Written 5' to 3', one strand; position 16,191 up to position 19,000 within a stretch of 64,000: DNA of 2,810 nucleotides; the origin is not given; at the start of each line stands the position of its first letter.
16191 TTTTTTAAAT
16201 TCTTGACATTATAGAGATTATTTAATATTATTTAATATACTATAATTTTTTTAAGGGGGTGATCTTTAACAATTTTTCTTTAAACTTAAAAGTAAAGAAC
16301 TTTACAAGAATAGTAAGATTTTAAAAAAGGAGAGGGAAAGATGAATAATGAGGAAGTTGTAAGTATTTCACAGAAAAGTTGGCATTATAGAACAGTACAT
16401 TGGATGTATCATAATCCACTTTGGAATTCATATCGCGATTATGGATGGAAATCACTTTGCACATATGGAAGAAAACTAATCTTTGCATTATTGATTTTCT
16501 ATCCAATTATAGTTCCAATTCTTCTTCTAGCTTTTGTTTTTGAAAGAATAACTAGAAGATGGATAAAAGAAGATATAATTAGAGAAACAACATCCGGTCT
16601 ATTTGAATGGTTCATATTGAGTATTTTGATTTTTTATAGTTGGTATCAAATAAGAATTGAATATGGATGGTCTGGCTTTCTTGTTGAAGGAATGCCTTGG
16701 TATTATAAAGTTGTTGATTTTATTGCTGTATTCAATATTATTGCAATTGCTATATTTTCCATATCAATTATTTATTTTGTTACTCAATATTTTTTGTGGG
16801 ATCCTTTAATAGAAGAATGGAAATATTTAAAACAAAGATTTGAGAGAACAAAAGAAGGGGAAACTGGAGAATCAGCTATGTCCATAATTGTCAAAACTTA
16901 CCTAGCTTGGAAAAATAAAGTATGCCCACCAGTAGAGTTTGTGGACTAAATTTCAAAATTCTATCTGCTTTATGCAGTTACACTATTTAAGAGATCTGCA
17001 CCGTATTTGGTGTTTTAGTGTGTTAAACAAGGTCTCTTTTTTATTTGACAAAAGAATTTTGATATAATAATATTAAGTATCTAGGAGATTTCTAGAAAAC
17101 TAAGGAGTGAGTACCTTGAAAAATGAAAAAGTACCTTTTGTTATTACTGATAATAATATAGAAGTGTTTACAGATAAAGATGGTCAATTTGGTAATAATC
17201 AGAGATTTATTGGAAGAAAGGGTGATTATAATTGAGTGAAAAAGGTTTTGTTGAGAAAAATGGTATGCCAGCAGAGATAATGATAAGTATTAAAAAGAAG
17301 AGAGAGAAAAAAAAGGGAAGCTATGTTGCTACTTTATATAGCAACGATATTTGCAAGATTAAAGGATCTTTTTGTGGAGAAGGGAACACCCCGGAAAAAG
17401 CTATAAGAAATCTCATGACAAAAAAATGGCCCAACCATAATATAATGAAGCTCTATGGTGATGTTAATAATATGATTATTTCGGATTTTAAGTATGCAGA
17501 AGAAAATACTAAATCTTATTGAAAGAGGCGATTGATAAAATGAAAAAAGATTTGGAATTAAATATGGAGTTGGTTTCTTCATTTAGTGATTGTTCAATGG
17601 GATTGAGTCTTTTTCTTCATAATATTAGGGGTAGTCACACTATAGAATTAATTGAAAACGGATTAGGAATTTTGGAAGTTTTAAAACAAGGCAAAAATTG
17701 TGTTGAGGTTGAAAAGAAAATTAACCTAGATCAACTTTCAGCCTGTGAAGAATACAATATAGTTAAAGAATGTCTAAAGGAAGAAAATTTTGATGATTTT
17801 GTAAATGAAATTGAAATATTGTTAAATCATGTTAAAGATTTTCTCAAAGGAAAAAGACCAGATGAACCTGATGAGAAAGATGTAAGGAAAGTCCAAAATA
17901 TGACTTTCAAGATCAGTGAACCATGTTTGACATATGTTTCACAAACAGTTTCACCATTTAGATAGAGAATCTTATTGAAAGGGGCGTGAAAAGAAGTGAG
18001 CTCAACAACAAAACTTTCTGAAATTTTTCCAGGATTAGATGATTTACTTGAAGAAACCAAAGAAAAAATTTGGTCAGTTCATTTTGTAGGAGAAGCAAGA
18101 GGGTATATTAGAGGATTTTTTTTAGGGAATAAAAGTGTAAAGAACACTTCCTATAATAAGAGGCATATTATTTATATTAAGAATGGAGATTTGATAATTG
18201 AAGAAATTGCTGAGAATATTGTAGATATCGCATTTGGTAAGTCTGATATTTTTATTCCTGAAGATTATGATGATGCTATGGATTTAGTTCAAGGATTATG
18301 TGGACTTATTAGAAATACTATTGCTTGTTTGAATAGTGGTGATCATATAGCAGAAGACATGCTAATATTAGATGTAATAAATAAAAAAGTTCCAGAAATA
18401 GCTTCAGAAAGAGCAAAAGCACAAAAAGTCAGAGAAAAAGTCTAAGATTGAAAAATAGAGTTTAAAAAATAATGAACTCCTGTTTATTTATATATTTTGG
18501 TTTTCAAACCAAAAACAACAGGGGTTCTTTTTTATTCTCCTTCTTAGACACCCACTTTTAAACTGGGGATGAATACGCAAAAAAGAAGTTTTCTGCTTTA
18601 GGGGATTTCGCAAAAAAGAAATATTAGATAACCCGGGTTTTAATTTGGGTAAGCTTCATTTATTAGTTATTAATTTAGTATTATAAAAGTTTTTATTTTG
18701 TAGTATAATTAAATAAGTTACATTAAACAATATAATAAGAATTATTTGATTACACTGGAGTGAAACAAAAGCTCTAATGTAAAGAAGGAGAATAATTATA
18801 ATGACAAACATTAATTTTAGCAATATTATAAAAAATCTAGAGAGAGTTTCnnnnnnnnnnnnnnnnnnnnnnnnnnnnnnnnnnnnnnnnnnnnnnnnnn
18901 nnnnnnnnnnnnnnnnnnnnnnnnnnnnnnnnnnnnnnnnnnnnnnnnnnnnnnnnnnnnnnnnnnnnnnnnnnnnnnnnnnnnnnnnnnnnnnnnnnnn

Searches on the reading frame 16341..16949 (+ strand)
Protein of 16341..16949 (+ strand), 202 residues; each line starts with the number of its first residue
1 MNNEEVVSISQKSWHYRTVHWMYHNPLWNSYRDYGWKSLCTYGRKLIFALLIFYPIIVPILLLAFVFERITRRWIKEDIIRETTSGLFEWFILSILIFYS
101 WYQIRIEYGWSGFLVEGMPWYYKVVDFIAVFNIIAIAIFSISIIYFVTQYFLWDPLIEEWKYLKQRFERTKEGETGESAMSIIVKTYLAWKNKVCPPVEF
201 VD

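Call 5: search_protein_families(library=pfam, proteins=[window:16341-16949:+], max_evalue=1)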
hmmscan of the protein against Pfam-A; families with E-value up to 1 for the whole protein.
window:16341-16949:+ (202 aa): 1 family
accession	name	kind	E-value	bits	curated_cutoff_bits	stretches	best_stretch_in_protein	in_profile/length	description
PF21600.2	ZSWIM1-3_helical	-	0.33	11.4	27.3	1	11-46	49-84/126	ZSWIM1/3, helical domain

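Call 6: search_protein_families(library=padloc, proteins=[window:16341-16949:+], max_evalue=1)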
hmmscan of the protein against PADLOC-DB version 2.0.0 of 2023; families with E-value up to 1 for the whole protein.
window:16341-16949:+ (202 aa): 0 families

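Call 7: search_protein_families(library=phrogs, proteins=[window:16341-16949:+], max_evalue=1)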
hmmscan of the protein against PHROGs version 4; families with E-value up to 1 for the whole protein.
window:16341-16949:+ (202 aa): 3 families
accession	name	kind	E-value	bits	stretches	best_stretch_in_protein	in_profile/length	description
phrog_944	-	moron, auxiliary metabolic gene and host takeover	4.1e-14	53.8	1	7-202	85-229/235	membrane protein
phrog_22816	-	unknown function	0.17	13.2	0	180-200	50-70/73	-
phrog_19295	-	unknown function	0.51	10.9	0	140-154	6-20/33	-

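Call 22: find_related_loci(query=A3, collection=genome_contigs, flank=8000)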
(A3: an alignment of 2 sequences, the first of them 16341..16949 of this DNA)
Query A3 (202 aa) in genome_contigs; peptide patterns used: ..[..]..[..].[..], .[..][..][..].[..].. (x = any residue, [..] = any of these).
48 stretches matched a pattern, but none encodes a relative of the query by tblastn (E <= 1e-3).

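Call 55: search_protein_families(library=ncbifam, proteins=[window:16341-16949:+], max_evalue=1)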
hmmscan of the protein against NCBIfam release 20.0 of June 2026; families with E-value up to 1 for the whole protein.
window:16341-16949:+ (202 aa): 0 families

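Call 70: search_dna_similar(query=window:16341-16949:+, collection=phages, mode=protein, max_evalue=0.001, max_rows=15)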
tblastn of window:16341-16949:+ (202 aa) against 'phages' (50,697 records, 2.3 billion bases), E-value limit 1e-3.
No match.

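Call 72: search_protein_families(library=pfam, proteins=[P0007, P0011], max_evalue=10)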
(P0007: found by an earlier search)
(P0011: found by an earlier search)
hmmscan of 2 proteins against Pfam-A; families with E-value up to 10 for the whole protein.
P0007 (96 aa): 0 families

P0011 (143 aa): 2 families
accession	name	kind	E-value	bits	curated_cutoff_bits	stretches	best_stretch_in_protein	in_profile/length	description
PF11240.13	DUF3042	-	0.16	12.3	25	1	34-73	1-37/54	Protein of unknown function (DUF3042)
PF14013.11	MT0933_antitox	-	0.27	11.9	27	1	119-138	15-34/49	MT0933-like antitoxin protein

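Call 78: find_encoding_contigs(protein=window:16341-16949:+, flank=2000, max_places=4)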
Protein window:16341-16949:+ (202 aa): no gene with exactly this product is on record in the collection.

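Call 89: search_protein_families(library=phrogs, proteins=[P0011], max_evalue=0.1)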
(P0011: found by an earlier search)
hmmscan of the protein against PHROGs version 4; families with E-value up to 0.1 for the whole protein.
P0011 (143 aa): 0 families

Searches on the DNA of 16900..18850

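Call 85: search_rna_families(source=window, start=16900, end=18850, threshold=evalue, max_evalue=1)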
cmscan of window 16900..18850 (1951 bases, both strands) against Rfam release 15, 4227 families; matches with E-value up to 1: 0.
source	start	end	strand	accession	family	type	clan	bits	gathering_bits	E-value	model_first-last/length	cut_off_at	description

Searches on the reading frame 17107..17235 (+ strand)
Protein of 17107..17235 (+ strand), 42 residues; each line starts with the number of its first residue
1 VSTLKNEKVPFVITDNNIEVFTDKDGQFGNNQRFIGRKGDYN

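Call 5: search_protein_families(library=pfam, proteins=[window:17107-17235:+], max_evalue=1)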
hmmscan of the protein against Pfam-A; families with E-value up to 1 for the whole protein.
window:17107-17235:+ (42 aa): 0 families

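Call 6: search_protein_families(library=padloc, proteins=[window:17107-17235:+], max_evalue=1)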
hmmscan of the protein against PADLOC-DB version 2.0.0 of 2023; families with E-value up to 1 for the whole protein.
window:17107-17235:+ (42 aa): 0 families

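Call 7: search_protein_families(library=phrogs, proteins=[window:17107-17235:+], max_evalue=1)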
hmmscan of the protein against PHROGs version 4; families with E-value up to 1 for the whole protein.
window:17107-17235:+ (42 aa): 1 family
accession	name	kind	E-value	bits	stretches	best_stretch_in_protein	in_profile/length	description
phrog_24974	-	unknown function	0.14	13.4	1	11-38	7-34/76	-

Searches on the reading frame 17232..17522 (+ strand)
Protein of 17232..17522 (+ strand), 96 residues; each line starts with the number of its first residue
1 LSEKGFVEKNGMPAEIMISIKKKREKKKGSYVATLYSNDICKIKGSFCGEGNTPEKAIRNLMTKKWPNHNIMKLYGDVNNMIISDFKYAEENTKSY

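Call 5: search_protein_families(library=pfam, proteins=[window:17232-17522:+], max_evalue=1)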
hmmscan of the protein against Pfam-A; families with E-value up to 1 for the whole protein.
window:17232-17522:+ (96 aa): 0 families

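Call 6: search_protein_families(library=padloc, proteins=[window:17232-17522:+], max_evalue=1)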
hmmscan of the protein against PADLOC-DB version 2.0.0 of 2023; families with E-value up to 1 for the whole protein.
window:17232-17522:+ (96 aa): 0 families

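Call 7: search_protein_families(library=phrogs, proteins=[window:17232-17522:+], max_evalue=1)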
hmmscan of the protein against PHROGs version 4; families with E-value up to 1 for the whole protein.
window:17232-17522:+ (96 aa): 0 families

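Call 9: find_encoding_contigs(protein=window:17232-17522:+, flank=10000, max_places=10)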
Protein window:17232-17522:+ (96 aa): 2 contigs read that carry it; 2 places shown.
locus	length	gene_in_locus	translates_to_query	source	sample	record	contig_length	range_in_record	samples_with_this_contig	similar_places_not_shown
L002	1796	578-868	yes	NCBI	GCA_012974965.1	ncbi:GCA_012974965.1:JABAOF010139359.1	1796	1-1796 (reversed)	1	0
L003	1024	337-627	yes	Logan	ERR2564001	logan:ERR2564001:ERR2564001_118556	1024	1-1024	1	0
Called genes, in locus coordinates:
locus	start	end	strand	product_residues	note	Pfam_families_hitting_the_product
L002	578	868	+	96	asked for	-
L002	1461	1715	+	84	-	-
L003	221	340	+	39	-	-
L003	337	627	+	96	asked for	-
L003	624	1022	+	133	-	?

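Call 25: find_related_loci(query=A5, collection=viral_contigs, flank=8000)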
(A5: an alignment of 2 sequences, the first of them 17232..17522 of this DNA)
Query A5 (96 aa) in viral_contigs; peptide patterns used: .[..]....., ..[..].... (x = any residue, [..] = any of these).
292 stretches matched a pattern, but none encodes a relative of the query by tblastn (E <= 1e-3).

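Call 34: search_solved_structures(query=A5, max_evalue=10, show_alignments=2)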
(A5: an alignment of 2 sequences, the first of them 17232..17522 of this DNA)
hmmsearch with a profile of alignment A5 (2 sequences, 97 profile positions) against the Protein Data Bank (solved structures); distinct sequences matched with E-value up to 10: 0.

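Call 38: find_homologous_proteins(query=A5, max_evalue=0.1)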
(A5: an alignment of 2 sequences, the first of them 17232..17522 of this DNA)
Query A5 (2 sequences) (96 aa, profile of the alignment): 2 proteins with E <= 0.1 among 310 candidates.
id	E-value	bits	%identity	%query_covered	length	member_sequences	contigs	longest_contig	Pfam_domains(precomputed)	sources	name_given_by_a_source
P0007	2.7e-54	199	100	100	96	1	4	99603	-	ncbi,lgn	-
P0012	5.3e-45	170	60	96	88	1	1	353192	-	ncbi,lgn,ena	-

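Call 55: search_protein_families(library=ncbifam, proteins=[window:17232-17522:+], max_evalue=1)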
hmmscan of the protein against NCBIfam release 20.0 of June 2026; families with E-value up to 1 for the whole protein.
window:17232-17522:+ (96 aa): 0 families

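Call 72: search_protein_families(library=pfam, proteins=[P0007, P0012, P0011], max_evalue=10)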
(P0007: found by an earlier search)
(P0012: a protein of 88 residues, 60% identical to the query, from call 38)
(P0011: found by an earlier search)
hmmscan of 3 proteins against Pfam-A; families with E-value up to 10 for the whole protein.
P0007 (96 aa): 0 families

P0012 (88 aa): 0 families

P0011 (143 aa): 2 families
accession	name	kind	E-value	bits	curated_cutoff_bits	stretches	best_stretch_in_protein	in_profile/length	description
PF11240.13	DUF3042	-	0.16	12.3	25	1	34-73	1-37/54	Protein of unknown function (DUF3042)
PF14013.11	MT0933_antitox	-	0.27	11.9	27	1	119-138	15-34/49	MT0933-like antitoxin protein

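Call 89: search_protein_families(library=phrogs, proteins=[P0011, P0012], max_evalue=0.1)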
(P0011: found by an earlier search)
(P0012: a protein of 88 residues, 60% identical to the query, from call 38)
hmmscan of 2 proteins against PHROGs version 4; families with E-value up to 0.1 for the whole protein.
P0011 (143 aa): 0 families

P0012 (88 aa): 1 family
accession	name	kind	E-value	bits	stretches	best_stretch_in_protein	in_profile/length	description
phrog_29155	-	unknown function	0.0055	17.4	1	7-59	135-190/191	-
